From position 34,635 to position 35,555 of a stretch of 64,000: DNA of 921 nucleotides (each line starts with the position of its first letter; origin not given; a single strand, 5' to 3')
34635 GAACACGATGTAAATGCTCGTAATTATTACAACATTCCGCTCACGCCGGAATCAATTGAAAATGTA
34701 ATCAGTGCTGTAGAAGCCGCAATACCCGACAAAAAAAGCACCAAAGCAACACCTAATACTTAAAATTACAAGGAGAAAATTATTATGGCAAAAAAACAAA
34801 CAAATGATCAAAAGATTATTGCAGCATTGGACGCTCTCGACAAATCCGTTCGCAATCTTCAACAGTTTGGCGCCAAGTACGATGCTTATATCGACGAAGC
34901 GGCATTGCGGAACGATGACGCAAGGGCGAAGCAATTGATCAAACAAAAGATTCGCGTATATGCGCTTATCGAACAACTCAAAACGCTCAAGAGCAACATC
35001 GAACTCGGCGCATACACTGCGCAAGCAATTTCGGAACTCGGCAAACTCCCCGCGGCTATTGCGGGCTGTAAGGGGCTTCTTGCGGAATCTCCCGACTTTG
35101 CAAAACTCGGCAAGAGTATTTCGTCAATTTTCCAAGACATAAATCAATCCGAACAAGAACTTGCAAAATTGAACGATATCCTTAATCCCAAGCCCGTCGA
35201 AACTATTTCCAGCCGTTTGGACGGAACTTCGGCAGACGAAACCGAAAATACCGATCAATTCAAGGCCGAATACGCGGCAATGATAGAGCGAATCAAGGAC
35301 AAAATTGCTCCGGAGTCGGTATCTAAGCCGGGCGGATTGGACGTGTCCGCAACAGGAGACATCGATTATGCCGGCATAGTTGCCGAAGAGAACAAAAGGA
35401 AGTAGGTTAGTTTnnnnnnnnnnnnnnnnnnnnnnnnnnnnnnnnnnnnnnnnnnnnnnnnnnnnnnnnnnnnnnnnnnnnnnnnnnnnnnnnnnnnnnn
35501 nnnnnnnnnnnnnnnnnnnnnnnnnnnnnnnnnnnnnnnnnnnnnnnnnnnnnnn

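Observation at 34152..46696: Operon pairing an ESCRT-III-like protein with a Vps4-like AAA+ ATPase, a protease, a RuvB-like ATPase and two giant transmembrane LRR proteins, inside a bacterial integrative element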

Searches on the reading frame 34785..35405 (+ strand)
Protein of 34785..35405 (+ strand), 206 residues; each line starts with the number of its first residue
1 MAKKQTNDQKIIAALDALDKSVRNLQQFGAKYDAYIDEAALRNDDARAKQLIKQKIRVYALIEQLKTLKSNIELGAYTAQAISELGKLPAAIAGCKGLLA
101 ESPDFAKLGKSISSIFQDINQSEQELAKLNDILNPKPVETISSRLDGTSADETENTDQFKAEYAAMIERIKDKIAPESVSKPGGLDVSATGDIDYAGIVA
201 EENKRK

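Call 3: search_protein_families(library=pfam, proteins=[window:34785-35405:+], max_evalue=0.1)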
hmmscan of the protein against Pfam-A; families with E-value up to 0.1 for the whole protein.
window:34785-35405:+ (206 aa): 1 family
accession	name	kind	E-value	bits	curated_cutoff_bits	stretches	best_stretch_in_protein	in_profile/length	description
PF03357.26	Snf7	-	4.9e-05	23.5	27.3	1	8-81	3-76/171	Snf7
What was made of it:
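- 34785..35405 (+): g2: ESCRT-III-superfamily protein, Snf7 branch (206 aa). Pfam Snf7 E=4.9e-5, 23.5 bits, below the 27.3 cut-off (call 3).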

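Call 4: search_protein_families(library=padloc, proteins=[window:34785-35405:+], max_evalue=0.1)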
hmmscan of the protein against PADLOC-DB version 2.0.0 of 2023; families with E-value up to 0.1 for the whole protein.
window:34785-35405:+ (206 aa): 1 family
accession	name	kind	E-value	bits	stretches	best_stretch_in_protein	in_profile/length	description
PDLC03865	LmuB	-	0.043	10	1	21-146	288-776/1007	-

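Call 7: find_homologous_proteins(query=window:34785-35405:+, max_evalue=0.001)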
Query window:34785-35405:+ (206 aa): 252 proteins with E <= 0.001 among 703 candidates; the best 120 are listed.
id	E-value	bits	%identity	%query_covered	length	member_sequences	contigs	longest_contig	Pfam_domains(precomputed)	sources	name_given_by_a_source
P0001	8.8e-123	425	100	100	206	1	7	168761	-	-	-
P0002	1.5e-122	425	100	100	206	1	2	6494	PF03357.27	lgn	-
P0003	2.2e-113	395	92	100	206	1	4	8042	-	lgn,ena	-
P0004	4.8e-109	381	89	100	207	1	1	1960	PF03357.27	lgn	-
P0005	5.4e-109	380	89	100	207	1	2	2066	PF03357.27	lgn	-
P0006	1.4e-108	379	88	100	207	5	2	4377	PF03357.27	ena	-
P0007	1.6e-107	376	87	100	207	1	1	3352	-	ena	-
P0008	2.2e-107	375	88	100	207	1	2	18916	PF03357.27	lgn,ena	-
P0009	5.2e-107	374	87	100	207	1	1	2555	PF03357.27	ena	-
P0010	5.2e-107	374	86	100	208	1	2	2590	PF03357.27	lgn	-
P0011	6.4e-106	370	87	100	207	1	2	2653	PF03357.27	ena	-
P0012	2.1e-105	369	86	100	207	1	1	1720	PF03357.27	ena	-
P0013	3.3e-105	368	86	100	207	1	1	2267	-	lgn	-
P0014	1.1e-104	366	86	100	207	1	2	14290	PF03357.27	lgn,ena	-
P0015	1.8e-104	366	85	100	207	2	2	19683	PF03357.27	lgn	-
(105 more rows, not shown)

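Call 9: search_solved_structures(query=window:34785-35405:+, max_evalue=10, show_alignments=2)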
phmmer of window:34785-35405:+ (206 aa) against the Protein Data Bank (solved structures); distinct sequences matched with E-value up to 10: 6.
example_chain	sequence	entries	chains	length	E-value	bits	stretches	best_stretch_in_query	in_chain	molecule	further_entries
7vg7_B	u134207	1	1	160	0.055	17.1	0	96-145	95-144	Uteroglobin,PB1m6A9 peptide,Uteroglobin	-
7vf3_B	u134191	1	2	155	0.055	17.1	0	97-146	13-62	Uteroglobin,PB1m7 peptide,Uteroglobin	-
7sat_C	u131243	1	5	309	0.19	15.3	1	11-72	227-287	Por secretion system protein porL/gldL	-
5o9e_B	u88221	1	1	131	0.32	14.6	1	56-129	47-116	Putative U3 small nucleolar ribonucleoprotein protein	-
8e55_A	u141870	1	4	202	0.42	14.2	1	40-88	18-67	SG135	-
3s84_A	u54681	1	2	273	0.64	13.6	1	23-185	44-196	Apolipoprotein A-IV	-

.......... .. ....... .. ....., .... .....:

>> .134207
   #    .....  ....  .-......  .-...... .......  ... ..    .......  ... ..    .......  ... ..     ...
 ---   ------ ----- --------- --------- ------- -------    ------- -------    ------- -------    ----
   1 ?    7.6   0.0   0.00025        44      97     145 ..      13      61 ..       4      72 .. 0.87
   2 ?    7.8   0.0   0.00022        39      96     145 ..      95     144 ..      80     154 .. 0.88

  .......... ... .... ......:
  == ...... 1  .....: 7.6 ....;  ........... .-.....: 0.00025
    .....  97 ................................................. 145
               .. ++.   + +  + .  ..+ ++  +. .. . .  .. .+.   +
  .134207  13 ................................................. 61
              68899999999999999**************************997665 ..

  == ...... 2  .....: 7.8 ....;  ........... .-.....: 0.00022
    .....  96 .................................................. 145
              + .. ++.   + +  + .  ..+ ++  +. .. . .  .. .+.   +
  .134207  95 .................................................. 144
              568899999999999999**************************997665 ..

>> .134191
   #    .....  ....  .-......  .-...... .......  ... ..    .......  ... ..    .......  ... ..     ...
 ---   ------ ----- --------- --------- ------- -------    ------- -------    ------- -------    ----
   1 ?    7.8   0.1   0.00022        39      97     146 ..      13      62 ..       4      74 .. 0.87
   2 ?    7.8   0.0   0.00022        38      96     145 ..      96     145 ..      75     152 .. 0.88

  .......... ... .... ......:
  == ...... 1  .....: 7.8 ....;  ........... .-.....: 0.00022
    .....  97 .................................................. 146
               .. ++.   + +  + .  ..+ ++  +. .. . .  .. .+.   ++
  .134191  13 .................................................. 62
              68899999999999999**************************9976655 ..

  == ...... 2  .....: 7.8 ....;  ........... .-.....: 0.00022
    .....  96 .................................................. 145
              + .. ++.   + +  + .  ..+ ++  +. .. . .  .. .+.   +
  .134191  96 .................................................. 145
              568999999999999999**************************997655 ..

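Call 11: search_protein_families(library=ncbifam, proteins=[window:34785-35405:+], max_evalue=0.01)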
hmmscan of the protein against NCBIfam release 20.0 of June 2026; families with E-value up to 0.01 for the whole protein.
window:34785-35405:+ (206 aa): 1 family
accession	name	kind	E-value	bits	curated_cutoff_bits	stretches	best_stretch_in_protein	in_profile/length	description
NF045780.1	TrlF_fam_ATP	equivalog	0.0027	16.5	350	1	10-174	430-587/944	TrlF family AAA-like ATPase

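Call 12: search_protein_families(library=phrogs, proteins=[window:34785-35405:+], max_evalue=0.01)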
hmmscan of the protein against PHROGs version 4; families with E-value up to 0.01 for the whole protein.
window:34785-35405:+ (206 aa): 0 families

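Call 15: search_protein_representatives(protein=window:34785-35405:+)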
Query: 206 residues. Proteins with E-value up to 0.001 (for the whole library): 111; up to 1e-10: 45; up to 1e-30: 23. The best 111 are listed.
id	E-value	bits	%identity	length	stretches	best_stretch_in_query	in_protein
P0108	4.7e-88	310.6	70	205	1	4-206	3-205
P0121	2.9e-72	259.1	65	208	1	1-206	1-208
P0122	8.9e-63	228.2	57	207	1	1-206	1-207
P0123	1.5e-58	214.4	58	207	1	1-205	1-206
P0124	4.8e-58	212.8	51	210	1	2-201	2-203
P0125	7.6e-56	205.6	64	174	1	26-205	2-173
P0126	4.0e-55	203.3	53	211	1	4-206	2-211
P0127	6.7e-53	196.0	54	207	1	3-206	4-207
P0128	1.7e-51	191.4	50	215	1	3-205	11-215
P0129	1.5e-50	188.4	51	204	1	2-206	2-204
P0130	5.5e-47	176.8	47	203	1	2-204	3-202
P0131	3.4e-45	170.9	50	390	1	3-206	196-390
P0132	6.6e-45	170.0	49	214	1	3-206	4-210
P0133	1.0e-44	169.3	47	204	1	3-205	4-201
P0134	9.0e-40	153.3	46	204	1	2-204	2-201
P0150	2.3e-19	86.8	33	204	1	1-206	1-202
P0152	1.7e-18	83.9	30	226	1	8-204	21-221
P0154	4.5e-16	76.0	32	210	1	2-176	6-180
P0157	5.0e-15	72.6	29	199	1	7-205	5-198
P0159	6.2e-13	65.8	30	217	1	10-203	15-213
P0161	1.1e-12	65.0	37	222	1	3-128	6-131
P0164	1.6e-11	61.2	29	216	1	9-131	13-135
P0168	7.9e-10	55.7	27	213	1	6-195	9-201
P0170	1.3e-08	51.7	28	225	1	5-191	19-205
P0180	2.4e-07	47.6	27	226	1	11-174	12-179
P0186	8.0e-07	45.9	27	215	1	37-193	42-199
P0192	2.8e-06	44.1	21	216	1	7-173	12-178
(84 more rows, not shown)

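Call 21: search_solved_structures(query=A1, max_evalue=10, show_alignments=3)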
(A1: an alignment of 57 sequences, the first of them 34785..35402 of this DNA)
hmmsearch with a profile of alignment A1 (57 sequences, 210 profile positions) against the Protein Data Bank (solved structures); distinct sequences matched with E-value up to 10: 55.
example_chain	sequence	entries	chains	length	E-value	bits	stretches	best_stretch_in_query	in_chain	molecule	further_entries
3uq3_A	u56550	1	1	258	0.0011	22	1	80-109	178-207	Heat shock protein STI1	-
3upv_A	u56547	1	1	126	0.013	18.5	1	80-110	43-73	Heat shock protein STI1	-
3r2p_A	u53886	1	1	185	0.037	17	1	110-169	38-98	Apolipoprotein A-I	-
3k2s_A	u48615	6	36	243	0.046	16.7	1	110-169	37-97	Apolipoprotein A-I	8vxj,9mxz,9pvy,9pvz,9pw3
5apw_A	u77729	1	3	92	0.049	16.6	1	84-134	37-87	GENERAL CONTROL PROTEIN GCN4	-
5ziy_A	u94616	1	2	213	0.053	16.5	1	104-157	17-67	Flagellar hook-associated protein 3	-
1dpd_A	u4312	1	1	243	0.063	16.3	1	74-109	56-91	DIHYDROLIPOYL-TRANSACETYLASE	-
1av1_A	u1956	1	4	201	0.066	16.2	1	116-169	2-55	APOLIPOPROTEIN A-I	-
5j1f_A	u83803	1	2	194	0.069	16.1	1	116-178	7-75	Plectin,Plectin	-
1dpc_A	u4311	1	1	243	0.074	16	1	74-109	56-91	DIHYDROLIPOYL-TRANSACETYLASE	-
1dpb_A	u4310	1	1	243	0.075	16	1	74-109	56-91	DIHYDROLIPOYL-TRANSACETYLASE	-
5apq_A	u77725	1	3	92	0.08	15.9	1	84-134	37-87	GENERAL CONTROL PROTEIN GCN4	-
5j1h_A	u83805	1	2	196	0.081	15.9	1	116-178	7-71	Plectin,Plectin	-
7zcg_B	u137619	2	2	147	0.082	15.9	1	8-136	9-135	Charged multivesicular body protein 2a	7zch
1eaa_A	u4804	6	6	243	0.083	15.9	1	74-109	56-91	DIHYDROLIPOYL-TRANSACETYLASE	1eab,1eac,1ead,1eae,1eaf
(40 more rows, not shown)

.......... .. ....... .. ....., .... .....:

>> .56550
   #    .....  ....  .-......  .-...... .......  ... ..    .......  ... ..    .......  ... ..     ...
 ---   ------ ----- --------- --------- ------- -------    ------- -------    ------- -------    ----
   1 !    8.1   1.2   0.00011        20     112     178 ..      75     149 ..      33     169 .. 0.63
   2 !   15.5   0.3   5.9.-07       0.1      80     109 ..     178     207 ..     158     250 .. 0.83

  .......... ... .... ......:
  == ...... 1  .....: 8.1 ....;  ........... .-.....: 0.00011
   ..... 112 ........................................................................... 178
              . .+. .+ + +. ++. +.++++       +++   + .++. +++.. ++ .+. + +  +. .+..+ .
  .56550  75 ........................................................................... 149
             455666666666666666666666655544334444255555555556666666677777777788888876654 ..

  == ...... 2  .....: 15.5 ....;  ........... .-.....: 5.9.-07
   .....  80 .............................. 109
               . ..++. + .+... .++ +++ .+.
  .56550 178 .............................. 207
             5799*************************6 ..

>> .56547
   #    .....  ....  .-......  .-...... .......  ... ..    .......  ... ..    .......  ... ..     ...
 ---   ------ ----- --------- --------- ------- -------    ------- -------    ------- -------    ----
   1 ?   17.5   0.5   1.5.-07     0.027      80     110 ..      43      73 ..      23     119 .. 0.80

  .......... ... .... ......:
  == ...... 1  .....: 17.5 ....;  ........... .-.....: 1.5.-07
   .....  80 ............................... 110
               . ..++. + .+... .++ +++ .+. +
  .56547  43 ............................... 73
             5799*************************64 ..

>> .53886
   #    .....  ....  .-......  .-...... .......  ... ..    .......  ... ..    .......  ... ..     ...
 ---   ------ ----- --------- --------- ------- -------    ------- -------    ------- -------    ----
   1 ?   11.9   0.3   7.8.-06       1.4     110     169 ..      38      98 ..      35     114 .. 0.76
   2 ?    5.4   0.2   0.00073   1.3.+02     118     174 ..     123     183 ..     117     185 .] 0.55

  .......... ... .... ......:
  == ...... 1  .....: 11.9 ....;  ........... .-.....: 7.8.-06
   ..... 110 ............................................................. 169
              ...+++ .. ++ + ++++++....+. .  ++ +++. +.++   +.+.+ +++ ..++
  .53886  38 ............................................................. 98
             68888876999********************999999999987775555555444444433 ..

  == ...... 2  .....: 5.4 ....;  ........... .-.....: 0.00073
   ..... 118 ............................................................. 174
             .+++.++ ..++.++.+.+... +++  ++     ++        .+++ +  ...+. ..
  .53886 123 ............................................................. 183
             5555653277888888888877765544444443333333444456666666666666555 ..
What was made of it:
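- On ESCRT-III superfamily: PDB profile search: CHMP2A at E 0.082, collinear over 8-136 (call 21).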

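Call 22: search_protein_families(library=pfam, alignment_id=A1, max_evalue=0.01)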
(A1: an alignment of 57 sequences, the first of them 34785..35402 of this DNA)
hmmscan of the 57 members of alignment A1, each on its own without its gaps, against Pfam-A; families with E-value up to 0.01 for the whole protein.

A. member 1, window:34785-35402:+ (206 aa): 1 family
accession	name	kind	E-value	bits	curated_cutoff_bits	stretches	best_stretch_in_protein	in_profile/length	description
PF03357.26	Snf7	-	4.9e-05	23.5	27.3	1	8-81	3-76/171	Snf7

B. families by the number of members that match (of 57 scanned): 15 families
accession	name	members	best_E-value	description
PF03357.26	Snf7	10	3.4e-07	Snf7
PF12699.13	phiKZ_IP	1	0.00032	phiKZ-like phage internal head proteins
PF05227.19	CHASE3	1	0.00063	CHASE3 domain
PF12296.13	HsbA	1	0.00071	Hydrophobic surface binding protein A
PF07200.18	Mod_r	1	0.00072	Modifier of rudimentary (Mod(r)) protein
PF23246.1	CC_CDK5RAP2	1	0.0012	CDK5 regulatory subunit-associated protein 2-like, coiled coil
PF00372.24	Hemocyanin_M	1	0.0018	Hemocyanin, copper containing domain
PF05816.16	TelA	1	0.002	Toxic anion resistance protein (TelA)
PF02181.28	FH2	1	0.0027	Formin Homology 2 Domain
PF14131.11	DUF4298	1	0.004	Domain of unknown function (DUF4298)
PF00342.24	PGI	1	0.0041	Phosphoglucose isomerase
PF15704.10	Mt_ATP_synt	1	0.005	Mitochondrial ATP synthase subunit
PF04513.17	Baculo_PEP_C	1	0.0076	Baculovirus polyhedron envelope protein, PEP, C terminus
PF05531.17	NPV_P10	1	0.0084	Nucleopolyhedrovirus P10 protein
PF11795.13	DUF3322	1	0.0099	Uncharacterized protein conserved in bacteria N-term (DUF3322)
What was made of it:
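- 34785..35405 (+): 10 of 57 family members hit Snf7, best 3.4e-7 (call 22).
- On ESCRT-III superfamily: 10 of 57 family members hit Snf7, best 3.4e-7, and none hits PspA_IM30 (call 22).
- Closest known: Bacterial PspA/Vipp1. Different: g2 hits Pfam Snf7, not PspA_IM30 (calls 3, 22).
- There is no PspA_IM30 hit and no PspB/C or Lia partners (calls 3, 22).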

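Call 26: predict_structure(alignment_id=A1)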
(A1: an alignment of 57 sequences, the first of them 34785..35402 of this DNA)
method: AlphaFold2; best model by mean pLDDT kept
length: 206 residues; sequences in the alignment: 57
mean_pLDDT: 75.8   pTM: 0.56
mean pLDDT of the five models: 75.8, 74.8, 74.5, 72.2, 69.8
residues with pLDDT >= 90: 55; 70-90: 73; 50-70: 68; < 50: 10
segments of 3 or more residues with pLDDT < 50: 95-102
pLDDT, mean of each block of 10 residues (from residue 1): 81 89 93 96 94 89 87 80 72 48 57 64 64 57 54 86 93 75 58 75 81
secondary structure, 60 per line:
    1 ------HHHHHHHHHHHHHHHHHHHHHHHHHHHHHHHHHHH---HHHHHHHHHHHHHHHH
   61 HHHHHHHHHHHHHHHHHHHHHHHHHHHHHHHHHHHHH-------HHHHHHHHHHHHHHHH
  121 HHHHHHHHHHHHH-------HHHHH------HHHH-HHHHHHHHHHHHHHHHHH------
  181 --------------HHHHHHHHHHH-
elements in order: H7-41 H45-97 H105-133 H141-145 H152-155 H157-174 H195-205
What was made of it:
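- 34785..35405 (+): AlphaFold helices 7-41, 45-97, 105-133, 157-174, 195-205 (call 26).
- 35358..35402 (+): g2 C-terminal helix motif (res 192-206, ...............), a candidate MIM analogue. Predicted helix 195-205 after a low-confidence linker (call 26).
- On ESCRT-III superfamily: AlphaFold helices 7-41, 45-97, 105-133, 157-174, 195-205, pLDDT 75.8 (call 26).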

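Call 28: find_related_loci(query=window:34785-35402:+, collection=genome_contigs, flank=10000)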
Query window:34785-35402:+ (206 aa) in genome_contigs; peptide patterns used: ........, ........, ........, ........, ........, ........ (x = any residue, [..] = any of these).
308 stretches matched a pattern; 18 encode a relative of the query (tblastn E <= 1e-3); 17 distinct loci.
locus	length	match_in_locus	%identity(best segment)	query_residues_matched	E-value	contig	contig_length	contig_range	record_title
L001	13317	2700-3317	87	1-206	6e-119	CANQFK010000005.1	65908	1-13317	MAG: uncultured Clostridia bacterium isolate Lapin-001__bin62 genome assembly, contig: Lapin-001__NODE_616_length_65908_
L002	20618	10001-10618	87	1-206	2e-117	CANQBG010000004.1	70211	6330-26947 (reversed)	MAG: uncultured Clostridia bacterium isolate Lapin-002__bin92 genome assembly, contig: Lapin-002__NODE_475_length_70211_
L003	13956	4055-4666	82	1-206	6e-112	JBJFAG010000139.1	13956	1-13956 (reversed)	MAG: Candidatus Coproplasma sp. isolate PUUB37_bin.037 NODE_2901_length_13956_cov_7.762679, whole genome shotgun sequenc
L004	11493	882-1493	81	1-206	2e-109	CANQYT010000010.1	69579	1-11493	MAG: uncultured Clostridia bacterium isolate Lapin-015__bin24 genome assembly, contig: Lapin-015__NODE_301_length_69579_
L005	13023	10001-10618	78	1-206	6e-108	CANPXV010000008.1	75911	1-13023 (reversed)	MAG: uncultured Clostridia bacterium isolate Lapin-004__bin7 genome assembly, contig: Lapin-004__NODE_335_length_75911_c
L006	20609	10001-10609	76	1-206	7e-101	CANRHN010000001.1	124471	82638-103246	MAG: uncultured Clostridia bacterium isolate Lapin-032__bin20 genome assembly, contig: Lapin-032__NODE_228_length_124471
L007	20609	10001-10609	76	1-206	8e-99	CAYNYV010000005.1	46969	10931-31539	MAG TPA_asm: uncultured Christensenella sp. isolate SRP225648_co1_42 genome assembly, contig: NODE_1346_length_46969_cov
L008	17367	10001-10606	70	1-202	8e-92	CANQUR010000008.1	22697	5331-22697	MAG: uncultured Clostridia bacterium isolate Lapin-032__bin29 genome assembly, contig: Lapin-032__NODE_3509_length_22697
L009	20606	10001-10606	69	7-206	5e-90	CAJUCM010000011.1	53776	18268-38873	MAG TPA_asm: uncultured Christensenella sp. isolate MGBC129052 genome assembly, contig: MGBC129052.11, whole genome shot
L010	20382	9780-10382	64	3-205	3e-86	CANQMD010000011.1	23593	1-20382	MAG: uncultured Clostridia bacterium isolate Lapin-014__bin23 genome assembly, contig: Lapin-014__NODE_1708_length_23593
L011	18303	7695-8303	65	1-205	9e-86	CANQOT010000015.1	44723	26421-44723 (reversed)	MAG: uncultured Clostridia bacterium isolate Lapin-012__bin72 genome assembly, contig: Lapin-012__NODE_1453_length_44723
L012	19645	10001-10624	63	1-206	2e-81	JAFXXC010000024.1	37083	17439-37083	MAG: Acholeplasmatales bacterium isolate RGIG6825 Sheep_Rumen-4__c479482, whole genome shotgun sequence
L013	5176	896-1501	66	1-199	1e-79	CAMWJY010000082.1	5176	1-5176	MAG TPA_asm: uncultured Mollicutes bacterium isolate SRR14411261_bin.8_metawrap_v1.3_MAG genome assembly, contig: NODE.3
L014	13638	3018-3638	62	1-206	1e-79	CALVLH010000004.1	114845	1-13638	MAG: uncultured Clostridia bacterium isolate BRZ_CT__bin90 genome assembly, contig: BRZ_CT__NODE_273_length_114845_cov_8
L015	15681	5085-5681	66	4-199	3e-79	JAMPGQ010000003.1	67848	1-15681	MAG: Anaeroplasma bactoclasticum isolate NALB_7863_1 Scaffold_#3__SCF_003___67848_bp, whole genome shotgun sequence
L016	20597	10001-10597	63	4-199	6e-76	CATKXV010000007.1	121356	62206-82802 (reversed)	MAG TPA_asm: uncultured Anaeroplasmataceae bacterium isolate MGG03682_1680015466 genome assembly, contig: ERR2844016_351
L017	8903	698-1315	81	1-206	1e-111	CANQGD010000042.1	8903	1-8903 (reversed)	MAG: uncultured Clostridia bacterium isolate Lapin-005__bin73 genome assembly, contig: Lapin-005__NODE_10963_length_8903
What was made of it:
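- Hosts include the wall-less Acholeplasmatales and Anaeroplasma (call 28).
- Tried and rejected: The single protein worked (call 28).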
